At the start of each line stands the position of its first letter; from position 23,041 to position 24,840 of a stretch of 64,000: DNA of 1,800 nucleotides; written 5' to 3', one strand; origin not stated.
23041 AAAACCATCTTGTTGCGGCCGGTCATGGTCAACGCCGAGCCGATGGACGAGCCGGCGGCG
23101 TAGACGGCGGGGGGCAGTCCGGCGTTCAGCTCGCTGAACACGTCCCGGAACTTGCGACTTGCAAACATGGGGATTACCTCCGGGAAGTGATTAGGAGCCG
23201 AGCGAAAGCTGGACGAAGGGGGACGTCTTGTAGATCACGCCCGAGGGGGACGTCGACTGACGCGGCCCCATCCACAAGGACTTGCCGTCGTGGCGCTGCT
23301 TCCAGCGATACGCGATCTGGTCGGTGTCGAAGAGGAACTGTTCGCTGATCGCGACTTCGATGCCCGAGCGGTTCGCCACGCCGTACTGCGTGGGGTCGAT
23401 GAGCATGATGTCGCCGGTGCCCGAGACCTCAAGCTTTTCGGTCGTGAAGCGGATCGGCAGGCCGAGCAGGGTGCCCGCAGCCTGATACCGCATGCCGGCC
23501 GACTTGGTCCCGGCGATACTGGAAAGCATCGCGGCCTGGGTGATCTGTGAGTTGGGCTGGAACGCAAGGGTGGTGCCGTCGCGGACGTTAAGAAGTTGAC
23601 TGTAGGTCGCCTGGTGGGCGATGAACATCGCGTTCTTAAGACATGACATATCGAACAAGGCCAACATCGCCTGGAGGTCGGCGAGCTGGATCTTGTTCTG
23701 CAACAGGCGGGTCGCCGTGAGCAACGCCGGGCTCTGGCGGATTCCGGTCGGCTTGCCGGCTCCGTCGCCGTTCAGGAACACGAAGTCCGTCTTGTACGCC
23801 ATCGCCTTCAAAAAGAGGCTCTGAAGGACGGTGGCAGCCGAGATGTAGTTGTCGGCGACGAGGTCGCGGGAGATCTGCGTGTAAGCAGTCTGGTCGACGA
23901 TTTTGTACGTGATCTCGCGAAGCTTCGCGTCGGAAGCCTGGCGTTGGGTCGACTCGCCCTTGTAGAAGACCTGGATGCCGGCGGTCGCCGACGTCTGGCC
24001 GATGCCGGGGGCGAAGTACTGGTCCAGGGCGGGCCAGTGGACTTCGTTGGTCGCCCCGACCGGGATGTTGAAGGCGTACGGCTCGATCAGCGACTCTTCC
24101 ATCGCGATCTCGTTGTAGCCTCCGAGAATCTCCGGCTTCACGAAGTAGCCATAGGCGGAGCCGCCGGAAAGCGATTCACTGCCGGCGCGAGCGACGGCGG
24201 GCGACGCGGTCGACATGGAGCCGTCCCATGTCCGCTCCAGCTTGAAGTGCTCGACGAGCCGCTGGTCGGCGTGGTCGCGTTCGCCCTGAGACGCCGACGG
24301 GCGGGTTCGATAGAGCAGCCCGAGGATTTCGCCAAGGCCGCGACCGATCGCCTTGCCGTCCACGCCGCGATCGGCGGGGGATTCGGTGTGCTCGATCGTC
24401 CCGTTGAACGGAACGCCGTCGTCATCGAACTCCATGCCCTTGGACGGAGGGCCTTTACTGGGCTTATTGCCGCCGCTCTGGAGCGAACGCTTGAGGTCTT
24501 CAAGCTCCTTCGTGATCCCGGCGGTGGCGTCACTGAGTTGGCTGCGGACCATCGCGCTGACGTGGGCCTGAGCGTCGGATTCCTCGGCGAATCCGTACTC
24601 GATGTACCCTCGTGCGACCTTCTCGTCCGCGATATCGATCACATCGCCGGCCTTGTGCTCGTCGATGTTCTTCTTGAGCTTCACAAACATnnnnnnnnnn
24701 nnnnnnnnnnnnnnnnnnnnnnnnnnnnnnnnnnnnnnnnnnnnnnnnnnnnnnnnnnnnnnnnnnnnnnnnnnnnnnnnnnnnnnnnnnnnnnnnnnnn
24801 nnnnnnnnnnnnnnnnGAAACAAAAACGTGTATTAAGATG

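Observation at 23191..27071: Two adjacent HK97-fold capsid paralogs behind a protease-scaffold fusion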

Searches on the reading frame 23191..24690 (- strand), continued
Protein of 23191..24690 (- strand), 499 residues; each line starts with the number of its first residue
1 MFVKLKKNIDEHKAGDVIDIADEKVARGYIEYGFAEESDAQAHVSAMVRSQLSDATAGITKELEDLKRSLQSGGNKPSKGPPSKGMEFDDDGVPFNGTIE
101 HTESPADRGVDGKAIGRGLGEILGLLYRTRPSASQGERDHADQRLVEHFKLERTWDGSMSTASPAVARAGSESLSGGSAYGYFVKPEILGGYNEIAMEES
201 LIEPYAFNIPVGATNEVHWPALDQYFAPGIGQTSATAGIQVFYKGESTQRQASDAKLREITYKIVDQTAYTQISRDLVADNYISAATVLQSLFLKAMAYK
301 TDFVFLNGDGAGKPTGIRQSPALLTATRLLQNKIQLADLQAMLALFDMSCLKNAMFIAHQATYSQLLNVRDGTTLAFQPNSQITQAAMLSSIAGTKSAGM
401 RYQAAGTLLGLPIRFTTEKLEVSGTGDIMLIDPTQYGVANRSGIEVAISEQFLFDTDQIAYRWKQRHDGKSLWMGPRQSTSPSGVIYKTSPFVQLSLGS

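Call 43: predict_structure(alignment_id=A3)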
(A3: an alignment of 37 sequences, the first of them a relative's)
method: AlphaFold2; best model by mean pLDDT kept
length: 499 residues; sequences in the alignment: 37
mean_pLDDT: 73.0   pTM: 0.55
mean pLDDT of the five models: 73.0, 72.9, 70.6, 70.4, 67.1
residues with pLDDT >= 90: 77; 70-90: 278; 50-70: 46; < 50: 98
segments of 3 or more residues with pLDDT < 50: 72-116, 156-179, 190-197, 382-402
pLDDT, mean of each block of 10 residues (from residue 1): 83 81 85 80 69 75 66 36 34 37 43 51 75 79 77 56 47 42 60 47 86 85 79 76 78 80 89 80 72 82 91 92 92 89 93 91 86 79 36 31 71 87 85 92 75 79 88 90 87 87
secondary structure, 60 per line:
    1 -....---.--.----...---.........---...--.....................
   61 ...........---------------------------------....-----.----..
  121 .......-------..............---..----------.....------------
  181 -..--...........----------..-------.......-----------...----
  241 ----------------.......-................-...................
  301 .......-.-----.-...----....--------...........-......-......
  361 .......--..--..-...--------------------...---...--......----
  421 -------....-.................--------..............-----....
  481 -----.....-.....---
elements in order: E2-5 E17-19 H23-31 E35-37 H40-71 H119-127 H135-148 H164-168 H186-196 E216-222 E257-263 E265-274 H275-280 H282-307 E324-327 H336-345 H348-353 E355-359 H360-367 E377-379 E406-408 E411-416 E428-431 E436-449 E458-471 E477-480 E486-490 E492-496

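Call 46: fold_search(model_id=the predicted structure, library=pdb)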
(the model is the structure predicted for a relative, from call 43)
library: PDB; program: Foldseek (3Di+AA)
matches with E <= 10: 702; with E <= 0.001: 351
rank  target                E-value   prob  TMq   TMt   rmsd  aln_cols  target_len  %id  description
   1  6tb9_A4               4.7e-15  1.00  0.43  0.70   3.9       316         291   13  Capsid of native GTA particle computed with C5 symmetry (released 2020-07-22)
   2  6tb9_A5               3.8e-14  1.00  0.41  0.65   7.4       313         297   15  Capsid of native GTA particle computed with C5 symmetry (released 2020-07-22)
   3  6tsu_A5               5.2e-14  1.00  0.40  0.65   7.1       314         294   15  Capsid of empty GTA particle computed with C5 symmetry (released 2020-07-22)
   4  9lw6_1                9.4e-14  1.00  0.41  0.67   5.0       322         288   12  Top cap of bacteriophage Mycofy1 mature head (C5 symmetry) (released 2025-04-16)
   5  9gyi_A                1.2e-13  1.00  0.42  0.68   7.7       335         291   15  Cryo-EM structure of the capsid-forming phage-inducible chromosomal island (cf-PICI) EcCI2 (released 2025-09-10)
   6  8ho3_A                1.8e-13  1.00  0.39  0.63   6.7       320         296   15  Capsid of DT57C bacteriophage in the full state (released 2023-12-13)
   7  9lw6_A                1.9e-13  1.00  0.40  0.65   7.8       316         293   14  Top cap of bacteriophage Mycofy1 mature head (C5 symmetry) (released 2025-04-16)
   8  8zvi_A                2.2e-13  1.00  0.40  0.64   8.5       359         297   14  Structure of the bacteriophage T5 capsid (released 2024-09-04)
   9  6tsu_B5               2.9e-13  1.00  0.39  0.69   6.0       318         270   13  Capsid of empty GTA particle computed with C5 symmetry (released 2020-07-22)
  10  9gyi_B                3.5e-13  1.00  0.40  0.67   5.9       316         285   15  Cryo-EM structure of the capsid-forming phage-inducible chromosomal island (cf-PICI) EcCI2 (released 2025-09-10)
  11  8ho3_M                7.7e-13  1.00  0.40  0.65   6.0       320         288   15  Capsid of DT57C bacteriophage in the full state (released 2023-12-13)
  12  9lw8_A                8.1e-13  1.00  0.41  0.67   7.6       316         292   15  Bottom cap of bacteriophage Mycofy1 mature head (C5 symmetry) (released 2025-04-16)
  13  8zvi_G                1.2e-12  1.00  0.39  0.63   7.1       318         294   15  Structure of the bacteriophage T5 capsid (released 2024-09-04)
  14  9ous_A                1.4e-12  1.00  0.39  0.65   8.5       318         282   13  D3 Virion icos (released 2026-03-11)
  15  8gta_A                1.5e-12  1.00  0.37  0.66   8.5       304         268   11  Cryo-EM structure of the marine siphophage vB_Dshs-R4C capsid (released 2023-07-12)
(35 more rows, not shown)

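Call 49: find_encoding_contigs(protein=P0025, flank=7000, max_places=1)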
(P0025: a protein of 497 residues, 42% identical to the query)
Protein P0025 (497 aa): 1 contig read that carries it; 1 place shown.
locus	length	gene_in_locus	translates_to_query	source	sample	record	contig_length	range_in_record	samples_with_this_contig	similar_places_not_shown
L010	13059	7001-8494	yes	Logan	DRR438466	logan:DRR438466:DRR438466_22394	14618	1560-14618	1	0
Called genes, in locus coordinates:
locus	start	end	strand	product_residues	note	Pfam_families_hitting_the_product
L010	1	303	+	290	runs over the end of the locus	PF01656:CbiA, PF07015:VirC1 (weak), PF10609:ParA (weak), PF13614:AAA_31 (weak)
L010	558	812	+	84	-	PF01402:RHH_1 (weak)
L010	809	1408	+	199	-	-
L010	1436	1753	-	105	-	-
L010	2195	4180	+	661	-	-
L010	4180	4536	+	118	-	-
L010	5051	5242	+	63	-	PF12728:HTH_17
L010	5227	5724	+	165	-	-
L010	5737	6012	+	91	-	-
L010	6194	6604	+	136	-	-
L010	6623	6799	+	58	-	-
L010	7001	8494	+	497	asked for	PF05065:Phage_capsid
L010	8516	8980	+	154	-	-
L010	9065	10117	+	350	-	-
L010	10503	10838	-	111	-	-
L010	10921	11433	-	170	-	-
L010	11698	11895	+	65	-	-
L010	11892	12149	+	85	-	-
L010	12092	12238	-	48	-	-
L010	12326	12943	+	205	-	-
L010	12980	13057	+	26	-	?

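Call 83: search_solved_structures(query=A3, max_evalue=0.01, show_alignments=1)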
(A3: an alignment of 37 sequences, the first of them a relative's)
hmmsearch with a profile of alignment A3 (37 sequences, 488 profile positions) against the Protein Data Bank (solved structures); distinct sequences matched with E-value up to 0.01: 12.
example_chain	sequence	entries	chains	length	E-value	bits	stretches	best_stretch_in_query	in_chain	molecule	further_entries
6tb9_C5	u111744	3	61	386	4.5e-09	39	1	170-377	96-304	Major capsid protein Rcc01687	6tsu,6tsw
6tba_C5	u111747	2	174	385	4.6e-09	39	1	170-377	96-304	Phage major capsid protein, HK97 family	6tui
9gyi_B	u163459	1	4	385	1.4e-08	37.3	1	88-375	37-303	Major head protein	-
9lw6_A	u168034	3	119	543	1e-07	34.5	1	227-371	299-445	Phage capsid-like C-terminal domain-containing protein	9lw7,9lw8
1if0_A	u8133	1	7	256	1.4e-05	27.5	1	237-381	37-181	PROTEIN (MAJOR CAPSID PROTEIN GP5)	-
2gp1_A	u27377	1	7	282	1.8e-05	27.1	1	237-381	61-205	Major capsid protein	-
1ohg_A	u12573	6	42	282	1.8e-05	27.1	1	237-381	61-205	MAJOR CAPSID PROTEIN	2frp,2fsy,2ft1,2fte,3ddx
3qpr_A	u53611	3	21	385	5.2e-05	25.6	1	237-381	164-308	Major capsid protein | Major capsid subunit | Scaffolding domain delta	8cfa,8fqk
2fs3_A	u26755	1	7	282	0.00011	24.5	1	238-381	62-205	Major capsid protein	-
5tjt_A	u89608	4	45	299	0.00026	23.3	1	234-359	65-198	Major capsid protein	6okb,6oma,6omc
3e8k_A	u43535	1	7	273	0.00052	22.3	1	244-381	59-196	Major capsid protein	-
8zvi_A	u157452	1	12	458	0.0034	19.6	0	44-359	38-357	Major capsid protein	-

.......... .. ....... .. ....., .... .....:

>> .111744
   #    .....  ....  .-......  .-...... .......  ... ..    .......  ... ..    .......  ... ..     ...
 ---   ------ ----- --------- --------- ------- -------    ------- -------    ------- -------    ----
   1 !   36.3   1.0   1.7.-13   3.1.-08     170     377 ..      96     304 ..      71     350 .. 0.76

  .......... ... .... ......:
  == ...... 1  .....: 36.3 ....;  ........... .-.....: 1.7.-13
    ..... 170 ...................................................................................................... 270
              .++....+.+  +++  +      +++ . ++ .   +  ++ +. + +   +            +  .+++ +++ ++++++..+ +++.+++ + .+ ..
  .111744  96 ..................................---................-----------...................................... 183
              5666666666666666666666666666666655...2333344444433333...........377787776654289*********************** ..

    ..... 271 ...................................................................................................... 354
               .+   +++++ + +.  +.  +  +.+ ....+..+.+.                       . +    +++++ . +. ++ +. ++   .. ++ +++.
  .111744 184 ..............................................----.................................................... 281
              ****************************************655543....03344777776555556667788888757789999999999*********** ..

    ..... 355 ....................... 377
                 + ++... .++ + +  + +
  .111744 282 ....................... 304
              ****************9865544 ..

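Call 85: search_protein_families(library=ncbifam, proteins=[window:23191-24690:-], max_evalue=0.1)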
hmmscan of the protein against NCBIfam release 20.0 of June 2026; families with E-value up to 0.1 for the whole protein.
window:23191-24690:- (499 aa): 1 family
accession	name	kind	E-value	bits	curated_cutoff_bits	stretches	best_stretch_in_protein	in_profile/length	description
TIGR01554.3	major_cap_HK97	equivalog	6.8e-32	111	27.5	1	156-471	87-374/385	phage major capsid protein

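Call 105: find_related_loci(query=A8, collection=genome_contigs, flank=5000)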
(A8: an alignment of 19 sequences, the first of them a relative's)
Query A8 (499 aa) in genome_contigs; peptide patterns used: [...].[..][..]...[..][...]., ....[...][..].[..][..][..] (x = any residue, [..] = any of these).
34 stretches matched a pattern; 1 encode a relative of the query (tblastn E <= 1e-3); 1 distinct loci.
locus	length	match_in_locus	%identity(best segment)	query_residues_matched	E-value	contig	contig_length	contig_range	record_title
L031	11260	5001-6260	29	1-474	2e-44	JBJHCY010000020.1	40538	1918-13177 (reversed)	MAG: Phycisphaerales bacterium isolate SF2967_J5348.maxbin.013 NODE_1081_length_40538_cov_7.342902, whole genome shotgun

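Call 113: search_protein_families(library=phrogs, proteins=[L010:2195-4180:+, L010:4180-4536:+, L010:5227-5724:+, L010:5737-6012:+, L010:6194-6604:+, L010:9065-10117:+, L010:809-1408:+, L010:12326-12943:+, L010:10921-11433:-], max_evalue=0.01)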
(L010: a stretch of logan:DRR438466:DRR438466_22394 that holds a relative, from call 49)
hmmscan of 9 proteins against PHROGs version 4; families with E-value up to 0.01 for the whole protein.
L010:2195-4180:+ (661 aa): 7 families
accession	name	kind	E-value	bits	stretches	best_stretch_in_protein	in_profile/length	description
phrog_270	-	DNA, RNA and nucleotide metabolism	4.5e-06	27.3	1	18-173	25-173/383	replication initiation protein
phrog_186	-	DNA, RNA and nucleotide metabolism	3.3e-05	24.7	1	21-161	18-162/308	DnaD-like helicase loader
phrog_2880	-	DNA, RNA and nucleotide metabolism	0.00028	21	1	36-161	24-143/459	replication initiation protein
phrog_19658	-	DNA, RNA and nucleotide metabolism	0.00041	21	1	36-100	15-75/283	replication initiation protein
phrog_345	-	DNA, RNA and nucleotide metabolism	0.00058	20.7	1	47-228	52-231/297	replication initiation O-like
phrog_391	-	DNA, RNA and nucleotide metabolism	0.00064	20.4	1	37-176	14-153/298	replication initiation O-like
phrog_428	-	DNA, RNA and nucleotide metabolism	0.00065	19.9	1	24-172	89-219/455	replication initiation protein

L010:4180-4536:+ (118 aa): 0 families

L010:5227-5724:+ (165 aa): 0 families

L010:5737-6012:+ (91 aa): 0 families

L010:6194-6604:+ (136 aa): 0 families

L010:9065-10117:+ (350 aa): 0 families

L010:809-1408:+ (199 aa): 0 families

L010:12326-12943:+ (205 aa): 0 families

L010:10921-11433:- (170 aa): 0 families

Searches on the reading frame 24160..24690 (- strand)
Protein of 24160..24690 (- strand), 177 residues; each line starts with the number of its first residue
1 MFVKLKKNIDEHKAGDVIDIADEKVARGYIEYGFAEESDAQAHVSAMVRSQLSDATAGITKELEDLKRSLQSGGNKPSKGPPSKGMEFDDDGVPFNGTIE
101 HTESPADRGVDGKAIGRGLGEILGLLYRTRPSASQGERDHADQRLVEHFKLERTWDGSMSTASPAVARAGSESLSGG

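Call 111: search_protein_families(library=pfam, proteins=[window:24160-24690:-], max_evalue=10)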
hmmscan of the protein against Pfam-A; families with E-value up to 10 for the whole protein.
seq(177 aa): 0 families
